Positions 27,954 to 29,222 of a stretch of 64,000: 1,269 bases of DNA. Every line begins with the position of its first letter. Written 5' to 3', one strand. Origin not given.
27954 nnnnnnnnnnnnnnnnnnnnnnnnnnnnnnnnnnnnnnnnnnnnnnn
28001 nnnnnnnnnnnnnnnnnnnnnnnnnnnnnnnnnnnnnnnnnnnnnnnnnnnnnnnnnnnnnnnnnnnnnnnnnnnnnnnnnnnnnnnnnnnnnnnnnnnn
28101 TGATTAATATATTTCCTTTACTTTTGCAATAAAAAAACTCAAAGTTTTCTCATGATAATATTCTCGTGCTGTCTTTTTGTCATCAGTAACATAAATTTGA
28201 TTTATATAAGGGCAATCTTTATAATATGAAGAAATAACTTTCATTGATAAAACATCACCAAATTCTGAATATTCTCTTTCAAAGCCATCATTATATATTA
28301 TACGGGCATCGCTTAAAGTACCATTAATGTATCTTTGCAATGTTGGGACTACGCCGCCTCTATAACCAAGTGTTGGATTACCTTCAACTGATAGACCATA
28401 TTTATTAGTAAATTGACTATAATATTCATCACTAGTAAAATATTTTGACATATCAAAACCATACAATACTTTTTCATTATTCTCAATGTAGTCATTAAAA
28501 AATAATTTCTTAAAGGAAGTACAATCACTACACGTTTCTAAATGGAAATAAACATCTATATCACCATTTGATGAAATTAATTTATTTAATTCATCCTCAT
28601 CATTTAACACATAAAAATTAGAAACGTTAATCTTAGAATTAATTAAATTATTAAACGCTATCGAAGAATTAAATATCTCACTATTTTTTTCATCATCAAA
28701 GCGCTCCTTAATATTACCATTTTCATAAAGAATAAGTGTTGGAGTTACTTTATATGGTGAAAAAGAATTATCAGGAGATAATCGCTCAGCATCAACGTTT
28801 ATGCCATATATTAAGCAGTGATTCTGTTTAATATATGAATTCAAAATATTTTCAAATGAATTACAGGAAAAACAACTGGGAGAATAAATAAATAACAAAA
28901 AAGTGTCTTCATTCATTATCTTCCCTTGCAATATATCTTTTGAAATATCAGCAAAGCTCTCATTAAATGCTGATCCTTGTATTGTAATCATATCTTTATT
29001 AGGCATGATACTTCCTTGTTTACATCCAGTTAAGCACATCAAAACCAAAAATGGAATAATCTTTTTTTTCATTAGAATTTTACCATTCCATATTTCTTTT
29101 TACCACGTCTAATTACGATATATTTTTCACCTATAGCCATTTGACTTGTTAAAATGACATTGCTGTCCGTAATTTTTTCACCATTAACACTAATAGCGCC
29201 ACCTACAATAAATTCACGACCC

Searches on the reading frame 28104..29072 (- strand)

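Call 7: search_protein_families(library=pfam, proteins=[window:28104-29072:-], max_evalue=0.1)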
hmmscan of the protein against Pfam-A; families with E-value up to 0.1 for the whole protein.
window:28104-29072:- (322 aa): 4 families
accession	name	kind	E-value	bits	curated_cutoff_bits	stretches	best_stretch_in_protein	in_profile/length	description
PF13098.12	Thioredoxin_2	-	1.9e-05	25.4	27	0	54-120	4-85/104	Thioredoxin-like domain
PF00085.26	Thioredoxin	-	3.3e-05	24.3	23.5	1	48-134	10-97/103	Thioredoxin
PF13899.12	Thioredoxin_7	-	0.014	16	27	0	173-194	21-42/83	Thioredoxin-like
PF13728.12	TraF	-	0.077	13.2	23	0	55-119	129-202/224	F plasmid transfer operon protein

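Call 41: search_protein_families(library=ncbifam, proteins=[window:28104-29072:-], max_evalue=1)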
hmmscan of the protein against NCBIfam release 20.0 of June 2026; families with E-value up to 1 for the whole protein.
window:28104-29072:- (322 aa): 4 families
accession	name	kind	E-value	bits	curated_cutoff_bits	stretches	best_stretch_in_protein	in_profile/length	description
TIGR01295.2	PedC_BrcD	equivalog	3.1e-07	30.4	120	2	43-96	43-96/152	PedC/BrcD family bacteriocin maturation disulfide isomerase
NF008229.0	PRK10996.1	equivalog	9.3e-06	25.4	125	1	39-124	36-121/141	thioredoxin TrxC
TIGR02738.1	TrbB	equivalog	4e-05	23.3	132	1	9-99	7-94/153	type-F conjugative transfer system pilin assembly thiol-disulfide isomerase TrbB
TIGR01068.1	thioredoxin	equivalog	0.0065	16.6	96.8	1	52-130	10-89/101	thioredoxin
